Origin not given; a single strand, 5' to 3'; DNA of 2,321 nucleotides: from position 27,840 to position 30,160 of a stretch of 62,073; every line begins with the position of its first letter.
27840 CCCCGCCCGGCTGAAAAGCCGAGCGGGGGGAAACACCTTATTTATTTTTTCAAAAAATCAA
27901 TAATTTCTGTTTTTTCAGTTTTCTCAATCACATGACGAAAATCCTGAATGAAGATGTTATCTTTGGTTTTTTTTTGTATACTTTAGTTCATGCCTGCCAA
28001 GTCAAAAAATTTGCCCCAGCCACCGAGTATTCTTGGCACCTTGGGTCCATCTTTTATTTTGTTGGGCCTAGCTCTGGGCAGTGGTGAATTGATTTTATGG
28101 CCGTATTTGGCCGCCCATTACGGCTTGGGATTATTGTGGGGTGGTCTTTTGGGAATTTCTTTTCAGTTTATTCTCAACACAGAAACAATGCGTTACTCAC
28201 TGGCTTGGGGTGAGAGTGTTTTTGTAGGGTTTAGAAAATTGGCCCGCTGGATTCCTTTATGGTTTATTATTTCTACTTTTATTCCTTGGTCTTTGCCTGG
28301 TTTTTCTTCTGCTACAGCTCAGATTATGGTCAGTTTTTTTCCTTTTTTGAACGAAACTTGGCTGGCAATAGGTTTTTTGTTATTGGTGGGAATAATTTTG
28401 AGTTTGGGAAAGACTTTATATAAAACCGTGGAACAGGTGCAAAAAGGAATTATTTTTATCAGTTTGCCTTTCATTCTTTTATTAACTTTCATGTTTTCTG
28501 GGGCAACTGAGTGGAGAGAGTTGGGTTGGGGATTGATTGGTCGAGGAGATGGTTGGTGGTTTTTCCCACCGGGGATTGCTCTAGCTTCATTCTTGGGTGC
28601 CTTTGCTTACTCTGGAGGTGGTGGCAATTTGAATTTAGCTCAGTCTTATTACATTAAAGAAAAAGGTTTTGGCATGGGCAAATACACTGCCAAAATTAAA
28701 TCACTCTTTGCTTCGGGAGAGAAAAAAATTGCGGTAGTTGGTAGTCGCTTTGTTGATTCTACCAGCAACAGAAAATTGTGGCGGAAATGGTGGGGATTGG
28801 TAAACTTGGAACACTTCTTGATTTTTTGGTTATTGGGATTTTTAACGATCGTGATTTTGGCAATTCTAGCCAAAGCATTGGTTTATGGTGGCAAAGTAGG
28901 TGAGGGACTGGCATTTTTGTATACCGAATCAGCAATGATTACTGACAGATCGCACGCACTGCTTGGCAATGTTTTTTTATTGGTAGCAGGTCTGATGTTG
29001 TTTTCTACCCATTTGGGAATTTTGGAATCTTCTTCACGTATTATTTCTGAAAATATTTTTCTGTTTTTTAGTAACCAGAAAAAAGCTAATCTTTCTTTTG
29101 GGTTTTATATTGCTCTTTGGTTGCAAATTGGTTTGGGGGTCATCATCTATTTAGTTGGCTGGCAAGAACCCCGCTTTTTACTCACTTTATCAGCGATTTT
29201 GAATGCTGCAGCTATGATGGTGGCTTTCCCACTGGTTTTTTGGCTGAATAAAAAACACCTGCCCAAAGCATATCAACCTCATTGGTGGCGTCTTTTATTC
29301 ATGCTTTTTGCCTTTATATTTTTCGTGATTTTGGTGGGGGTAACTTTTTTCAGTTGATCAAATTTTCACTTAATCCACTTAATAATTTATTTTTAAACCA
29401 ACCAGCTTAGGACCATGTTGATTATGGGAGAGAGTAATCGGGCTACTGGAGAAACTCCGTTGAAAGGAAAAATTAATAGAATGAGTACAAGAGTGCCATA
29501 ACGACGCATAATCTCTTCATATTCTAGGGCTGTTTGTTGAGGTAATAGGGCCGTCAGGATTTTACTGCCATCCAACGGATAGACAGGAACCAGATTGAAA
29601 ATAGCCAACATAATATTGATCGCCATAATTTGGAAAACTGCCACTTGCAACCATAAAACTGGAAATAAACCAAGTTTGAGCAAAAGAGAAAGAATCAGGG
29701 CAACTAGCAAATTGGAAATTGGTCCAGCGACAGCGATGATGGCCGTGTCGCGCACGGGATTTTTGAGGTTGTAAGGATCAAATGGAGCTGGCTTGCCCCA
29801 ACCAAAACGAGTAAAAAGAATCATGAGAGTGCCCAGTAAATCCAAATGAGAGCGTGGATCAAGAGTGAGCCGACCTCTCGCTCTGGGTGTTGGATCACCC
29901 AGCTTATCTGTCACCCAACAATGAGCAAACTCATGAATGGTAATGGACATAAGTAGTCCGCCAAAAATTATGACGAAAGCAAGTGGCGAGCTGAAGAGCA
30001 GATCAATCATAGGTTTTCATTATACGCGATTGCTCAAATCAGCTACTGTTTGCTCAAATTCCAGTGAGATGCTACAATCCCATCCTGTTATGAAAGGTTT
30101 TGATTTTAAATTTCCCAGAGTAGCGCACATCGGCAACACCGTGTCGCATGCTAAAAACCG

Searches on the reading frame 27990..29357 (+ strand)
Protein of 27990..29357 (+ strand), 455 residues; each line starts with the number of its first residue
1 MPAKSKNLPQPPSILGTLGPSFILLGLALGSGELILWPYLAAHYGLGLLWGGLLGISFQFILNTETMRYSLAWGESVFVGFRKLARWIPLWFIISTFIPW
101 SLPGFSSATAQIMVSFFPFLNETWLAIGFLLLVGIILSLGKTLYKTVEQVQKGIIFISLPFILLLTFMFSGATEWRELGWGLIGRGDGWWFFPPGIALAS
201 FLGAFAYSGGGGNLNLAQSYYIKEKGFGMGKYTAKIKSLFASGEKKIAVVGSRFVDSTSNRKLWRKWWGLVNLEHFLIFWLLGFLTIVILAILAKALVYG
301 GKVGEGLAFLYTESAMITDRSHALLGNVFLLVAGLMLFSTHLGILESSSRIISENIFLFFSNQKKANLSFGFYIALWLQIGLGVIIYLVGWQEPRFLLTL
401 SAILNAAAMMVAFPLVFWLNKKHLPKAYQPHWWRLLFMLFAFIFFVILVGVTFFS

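Call 8: search_protein_families(library=pfam, proteins=[window:27990-29357:+], max_evalue=0.1)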
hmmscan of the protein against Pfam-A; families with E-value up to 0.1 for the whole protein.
window:27990-29357:+ (455 aa): 0 families

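Call 12: find_related_loci(query=window:27990-29357:+, collection=genome_contigs, flank=3000)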
Query window:27990-29357:+ (455 aa) in genome_contigs; peptide patterns used: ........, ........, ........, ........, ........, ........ (x = any residue, [..] = any of these).
116 stretches matched a pattern; 21 encode a relative of the query (tblastn E <= 1e-3); 21 distinct loci.
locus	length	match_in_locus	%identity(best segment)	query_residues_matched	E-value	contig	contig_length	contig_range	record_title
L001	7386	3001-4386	79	1-455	0e+0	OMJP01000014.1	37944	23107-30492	bacterium isolate AM_2116 genome assembly, contig: k99_484033, whole genome shotgun sequence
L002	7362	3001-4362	73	1-452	0e+0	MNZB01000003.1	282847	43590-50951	MAG: Candidatus Pacebacteria bacterium CG2_30_36_39 cg2_3.0_scaffold_19_c, whole genome shotgun sequence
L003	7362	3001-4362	72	5-455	0e+0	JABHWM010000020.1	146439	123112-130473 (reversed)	MAG: Candidatus Paceibacterota bacterium isolate SI047_bin131 k141_756583, whole genome shotgun sequence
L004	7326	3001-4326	66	1-439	0e+0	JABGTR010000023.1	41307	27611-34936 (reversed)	MAG: Candidatus Paceibacterota bacterium isolate SI034_bin135 k141_1234293, whole genome shotgun sequence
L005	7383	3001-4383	62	3-455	1e-179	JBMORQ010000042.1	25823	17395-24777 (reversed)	MAG: Patescibacteria group bacterium isolate Betzabe_MAG184 MAG184_42, whole genome shotgun sequence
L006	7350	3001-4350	64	4-452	2e-176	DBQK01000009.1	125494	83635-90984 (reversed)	MAG TPA_asm: Patescibacteria group bacterium UBA1396 UBA1396_contig_3222, whole genome shotgun sequence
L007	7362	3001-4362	59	1-453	6e-171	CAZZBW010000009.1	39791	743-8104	MAG TPA_asm: uncultured Pseudomonadales bacterium isolate SRP192927_co7_727 genome assembly, contig: NODE_1461_length_39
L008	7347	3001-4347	60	5-452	2e-169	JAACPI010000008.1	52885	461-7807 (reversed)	MAG: bacterium isolate CG_2015-02_35_19 CG_2015-02_curated_scaffold_860, whole genome shotgun sequence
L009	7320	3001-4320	64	1-438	9e-169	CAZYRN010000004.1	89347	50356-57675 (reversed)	MAG TPA_asm: uncultured Pseudomonadales bacterium isolate SRP144015_co1_64 genome assembly, contig: NODE_133_length_8934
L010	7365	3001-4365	60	1-446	1e-167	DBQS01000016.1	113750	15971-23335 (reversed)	MAG TPA_asm: Patescibacteria group bacterium UBA1388 UBA1388_contig_15710, whole genome shotgun sequence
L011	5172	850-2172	60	6-446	1e-165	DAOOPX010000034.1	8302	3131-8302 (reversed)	MAG TPA_asm: Candidatus Woesebacteria bacterium isolate AMR_MDS_2586 NODE_10619_length_8302_cov_5.430096, whole genome s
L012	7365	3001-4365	60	1-446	6e-165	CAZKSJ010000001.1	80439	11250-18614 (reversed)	MAG TPA_asm: uncultured Pseudomonadales bacterium isolate SRP239243_co2_85 genome assembly, contig: NODE_319_length_8043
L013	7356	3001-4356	64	3-453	4e-164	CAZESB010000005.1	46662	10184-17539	MAG TPA_asm: uncultured Pseudomonadales bacterium isolate SRP193661_co1_63 genome assembly, contig: NODE_844_length_4666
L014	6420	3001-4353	62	4-452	9e-162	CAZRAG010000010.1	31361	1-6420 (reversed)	MAG TPA_asm: uncultured Pseudomonadales bacterium isolate SRP093185_co1_24 genome assembly, contig: NODE_709_length_3136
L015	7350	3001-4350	58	4-452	2e-159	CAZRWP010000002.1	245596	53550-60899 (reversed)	MAG TPA_asm: uncultured Pseudomonadales bacterium isolate SRP144015_co1_84 genome assembly, contig: NODE_21_length_24559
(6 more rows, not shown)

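Call 27: find_related_loci(query=window:27990-29357:+, collection=metagenome_contigs, flank=2500)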
Query window:27990-29357:+ (455 aa) in metagenome_contigs; peptide patterns used: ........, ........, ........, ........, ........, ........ (x = any residue, [..] = any of these).
182 stretches matched a pattern; 26 encode a relative of the query (tblastn E <= 1e-3); 26 distinct loci.
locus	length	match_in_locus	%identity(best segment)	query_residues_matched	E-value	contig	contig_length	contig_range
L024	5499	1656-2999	83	6-453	0e+0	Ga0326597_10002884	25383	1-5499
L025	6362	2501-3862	73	1-452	0e+0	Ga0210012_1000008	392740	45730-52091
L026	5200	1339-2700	73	1-452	0e+0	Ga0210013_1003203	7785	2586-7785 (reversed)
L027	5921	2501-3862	72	5-455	0e+0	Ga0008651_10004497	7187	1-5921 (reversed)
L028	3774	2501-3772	74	5-425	0e+0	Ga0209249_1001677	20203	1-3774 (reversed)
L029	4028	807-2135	67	3-443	0e+0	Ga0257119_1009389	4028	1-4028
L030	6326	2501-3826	66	1-439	0e+0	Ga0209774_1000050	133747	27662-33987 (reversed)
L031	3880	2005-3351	67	6-452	0e+0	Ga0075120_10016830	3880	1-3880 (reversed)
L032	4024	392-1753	64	1-452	7e-180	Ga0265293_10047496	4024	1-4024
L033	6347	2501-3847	60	5-452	2e-169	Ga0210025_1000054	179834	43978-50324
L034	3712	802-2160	58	4-455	2e-174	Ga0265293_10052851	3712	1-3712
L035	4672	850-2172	60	6-446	3e-166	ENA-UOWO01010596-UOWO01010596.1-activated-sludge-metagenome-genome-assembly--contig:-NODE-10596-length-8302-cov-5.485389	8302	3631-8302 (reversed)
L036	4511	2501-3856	60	4-455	6e-167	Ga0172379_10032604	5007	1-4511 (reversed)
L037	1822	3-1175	65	51-439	6e-178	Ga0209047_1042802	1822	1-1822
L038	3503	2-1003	77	120-453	1e-164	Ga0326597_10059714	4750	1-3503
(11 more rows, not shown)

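Call 37: search_protein_families(library=ncbifam, proteins=[window:27990-29354:+], max_evalue=0.1)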
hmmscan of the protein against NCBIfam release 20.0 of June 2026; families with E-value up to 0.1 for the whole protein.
window:27990-29354:+ (455 aa): 1 family
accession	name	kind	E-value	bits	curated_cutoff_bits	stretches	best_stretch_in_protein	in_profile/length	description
NF037982.1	Nramp_1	equivalog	3.5e-76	257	50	1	19-424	1-404/404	Nramp family divalent metal transporter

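Call 77: find_homologous_proteins(query=window:27990-29354:+, max_evalue=1e-100)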
Query window:27990-29354:+ (455 aa): 2599 proteins with E <= 1e-100 among 8000 candidates; the best 120 are listed.
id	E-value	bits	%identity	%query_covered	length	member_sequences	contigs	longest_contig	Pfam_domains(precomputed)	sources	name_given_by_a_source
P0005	5.6e-294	993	100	100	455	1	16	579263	-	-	-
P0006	4.6e-247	839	84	98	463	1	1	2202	-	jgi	jgi:hypothetical protein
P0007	7.3e-241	818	84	96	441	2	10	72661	-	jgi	jgi:hypothetical protein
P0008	1.4e-237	807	79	99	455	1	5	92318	-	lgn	-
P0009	5.9e-233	792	79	100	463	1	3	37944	-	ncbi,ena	-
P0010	1.1e-232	791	77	100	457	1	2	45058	-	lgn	-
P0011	2.3e-231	787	77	100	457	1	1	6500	-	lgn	-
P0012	1.2e-230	785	80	97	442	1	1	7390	-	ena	-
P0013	3.2e-230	783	79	98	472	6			-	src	-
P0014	9.0e-227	772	75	100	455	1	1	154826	-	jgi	jgi:hypothetical protein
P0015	6.4e-224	762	75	100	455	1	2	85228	-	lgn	-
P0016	2.5e-217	741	74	99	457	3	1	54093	-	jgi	-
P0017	6.0e-216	736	73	100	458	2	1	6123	-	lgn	-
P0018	1.8e-215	735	73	99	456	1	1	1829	-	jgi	jgi:hypothetical protein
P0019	2.0e-210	718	72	99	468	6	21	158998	-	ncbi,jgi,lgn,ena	jgi:hypothetical protein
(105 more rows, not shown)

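Call 78: find_encoding_contigs(protein=P0005, flank=2500, max_places=10)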
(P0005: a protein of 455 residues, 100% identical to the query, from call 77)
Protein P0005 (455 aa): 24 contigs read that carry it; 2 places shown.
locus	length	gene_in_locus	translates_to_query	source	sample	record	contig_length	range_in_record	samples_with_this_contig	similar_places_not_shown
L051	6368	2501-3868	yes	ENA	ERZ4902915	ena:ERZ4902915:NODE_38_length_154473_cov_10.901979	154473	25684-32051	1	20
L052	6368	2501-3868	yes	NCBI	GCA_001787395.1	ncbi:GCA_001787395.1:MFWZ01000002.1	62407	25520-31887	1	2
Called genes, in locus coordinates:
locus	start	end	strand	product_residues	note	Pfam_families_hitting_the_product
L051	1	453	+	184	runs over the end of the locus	-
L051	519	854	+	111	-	-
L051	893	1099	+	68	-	-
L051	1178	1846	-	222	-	PF00486:Trans_reg_C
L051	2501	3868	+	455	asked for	-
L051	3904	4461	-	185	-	PF02163:Peptidase_M50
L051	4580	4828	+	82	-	PF00830:Ribosomal_L28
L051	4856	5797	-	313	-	PF00551:Formyl_trans_N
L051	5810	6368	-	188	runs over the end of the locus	PF01327:Pep_deformylase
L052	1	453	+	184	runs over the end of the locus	-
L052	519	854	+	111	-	-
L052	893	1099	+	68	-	-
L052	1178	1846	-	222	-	PF00486:Trans_reg_C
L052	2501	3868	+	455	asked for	-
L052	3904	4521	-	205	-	PF02163:Peptidase_M50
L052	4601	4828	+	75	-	PF00830:Ribosomal_L28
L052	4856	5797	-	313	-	PF00551:Formyl_trans_N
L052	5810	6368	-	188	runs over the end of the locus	PF01327:Pep_deformylase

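Call 79: find_encoding_contigs(protein=P0008, flank=2500, max_places=4)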
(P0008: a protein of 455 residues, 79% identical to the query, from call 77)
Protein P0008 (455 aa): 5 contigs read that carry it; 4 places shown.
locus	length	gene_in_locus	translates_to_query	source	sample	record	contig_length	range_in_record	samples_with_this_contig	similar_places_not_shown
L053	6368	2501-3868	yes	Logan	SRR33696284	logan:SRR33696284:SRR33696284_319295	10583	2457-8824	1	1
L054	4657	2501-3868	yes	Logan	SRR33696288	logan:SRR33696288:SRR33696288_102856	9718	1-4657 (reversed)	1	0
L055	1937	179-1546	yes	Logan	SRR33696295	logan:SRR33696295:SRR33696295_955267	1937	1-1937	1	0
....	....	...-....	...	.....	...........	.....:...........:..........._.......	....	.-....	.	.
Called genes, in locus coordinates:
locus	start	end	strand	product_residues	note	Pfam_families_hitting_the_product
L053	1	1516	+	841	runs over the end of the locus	PF12704:MacB_PCD, PF02687:FtsX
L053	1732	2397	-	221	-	PF00486:Trans_reg_C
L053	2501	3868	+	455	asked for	-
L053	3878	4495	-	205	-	PF02163:Peptidase_M50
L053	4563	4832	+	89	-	PF00830:Ribosomal_L28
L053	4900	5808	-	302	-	PF00551:Formyl_trans_N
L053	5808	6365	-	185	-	PF01327:Pep_deformylase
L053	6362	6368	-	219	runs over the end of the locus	-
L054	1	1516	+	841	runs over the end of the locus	PF12704:MacB_PCD, PF02687:FtsX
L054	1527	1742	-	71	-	-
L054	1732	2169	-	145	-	PF00486:Trans_reg_C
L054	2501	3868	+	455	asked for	-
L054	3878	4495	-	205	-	PF02163:Peptidase_M50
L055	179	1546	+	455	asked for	-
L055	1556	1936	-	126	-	?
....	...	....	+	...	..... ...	-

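Call 83: find_encoding_contigs(protein=P0014, flank=2000, max_places=2)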
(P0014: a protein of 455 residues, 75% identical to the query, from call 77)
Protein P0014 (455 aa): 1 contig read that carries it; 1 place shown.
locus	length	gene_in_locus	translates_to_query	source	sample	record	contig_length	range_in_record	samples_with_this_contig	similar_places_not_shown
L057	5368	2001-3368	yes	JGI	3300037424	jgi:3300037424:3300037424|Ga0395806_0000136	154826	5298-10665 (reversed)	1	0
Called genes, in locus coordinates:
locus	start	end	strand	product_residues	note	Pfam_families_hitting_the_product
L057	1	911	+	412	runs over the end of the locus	PF07690:MFS_1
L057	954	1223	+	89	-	-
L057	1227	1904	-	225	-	PF00486:Trans_reg_C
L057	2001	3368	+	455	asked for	-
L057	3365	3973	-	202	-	PF02163:Peptidase_M50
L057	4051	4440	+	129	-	PF00830:Ribosomal_L28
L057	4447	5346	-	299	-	PF00551:Formyl_trans_N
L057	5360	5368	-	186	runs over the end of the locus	PF01327:Pep_deformylase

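Call 84: find_encoding_contigs(protein=P0015, flank=2000, max_places=2)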
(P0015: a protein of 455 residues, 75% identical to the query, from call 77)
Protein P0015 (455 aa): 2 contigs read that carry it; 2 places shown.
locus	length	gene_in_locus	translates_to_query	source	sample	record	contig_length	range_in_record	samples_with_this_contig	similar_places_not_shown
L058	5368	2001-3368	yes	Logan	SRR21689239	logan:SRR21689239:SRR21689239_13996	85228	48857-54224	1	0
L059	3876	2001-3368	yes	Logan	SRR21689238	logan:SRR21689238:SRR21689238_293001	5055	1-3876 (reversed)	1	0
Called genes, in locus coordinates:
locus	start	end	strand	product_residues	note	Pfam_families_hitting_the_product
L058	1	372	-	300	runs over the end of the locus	PF00892:EamA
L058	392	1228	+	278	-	PF01978:TrmB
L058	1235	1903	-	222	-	PF00486:Trans_reg_C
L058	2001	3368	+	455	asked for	-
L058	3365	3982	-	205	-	PF02163:Peptidase_M50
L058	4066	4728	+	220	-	PF05148:Methyltransf_8 (weak), PF01209:Ubie_methyltran (weak), PF13489:Methyltransf_23, PF13847:Methyltransf_31, PF08241:Methyltransf_11, PF08242:Methyltransf_12 (weak), PF13649:Methyltransf_25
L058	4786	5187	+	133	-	PF00830:Ribosomal_L28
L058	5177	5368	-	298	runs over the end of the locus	PF00551:Formyl_trans_N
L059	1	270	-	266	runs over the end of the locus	PF00892:EamA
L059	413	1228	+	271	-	PF01978:TrmB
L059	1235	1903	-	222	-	PF00486:Trans_reg_C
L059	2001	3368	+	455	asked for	-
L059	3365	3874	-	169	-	?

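Call 85: find_encoding_contigs(protein=P0010, flank=2000, max_places=2)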
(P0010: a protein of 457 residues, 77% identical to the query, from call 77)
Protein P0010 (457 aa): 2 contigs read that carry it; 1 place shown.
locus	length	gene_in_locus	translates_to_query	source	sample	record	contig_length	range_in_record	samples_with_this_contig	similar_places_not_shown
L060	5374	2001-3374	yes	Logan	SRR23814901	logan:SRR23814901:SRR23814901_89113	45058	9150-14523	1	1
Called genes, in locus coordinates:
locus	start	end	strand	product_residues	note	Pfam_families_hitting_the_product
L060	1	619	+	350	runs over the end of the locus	PF00903:Glyoxalase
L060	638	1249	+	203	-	PF01738:DLH (weak), PF02230:Abhydrolase_2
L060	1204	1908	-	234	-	PF00486:Trans_reg_C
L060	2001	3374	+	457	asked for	-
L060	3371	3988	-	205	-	PF02163:Peptidase_M50 (weak)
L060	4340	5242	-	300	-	PF00551:Formyl_trans_N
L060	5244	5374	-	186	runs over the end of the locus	PF01327:Pep_deformylase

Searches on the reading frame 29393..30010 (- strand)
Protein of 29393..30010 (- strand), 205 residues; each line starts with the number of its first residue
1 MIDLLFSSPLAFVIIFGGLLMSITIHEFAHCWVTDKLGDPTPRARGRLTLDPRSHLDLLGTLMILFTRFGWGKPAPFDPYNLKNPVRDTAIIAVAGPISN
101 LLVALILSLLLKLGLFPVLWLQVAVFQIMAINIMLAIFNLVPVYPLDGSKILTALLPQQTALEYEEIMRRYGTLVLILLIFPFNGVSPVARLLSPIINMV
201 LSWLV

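Call 8: search_protein_families(library=pfam, proteins=[window:29393-30010:-], max_evalue=0.1)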
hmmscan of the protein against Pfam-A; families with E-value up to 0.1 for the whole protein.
window:29393-30010:- (205 aa): 1 family
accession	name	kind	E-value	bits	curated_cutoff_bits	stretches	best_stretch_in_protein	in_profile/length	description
PF02163.28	Peptidase_M50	-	6.4e-15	55.5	27.2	2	126-179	164-221/221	Peptidase family M50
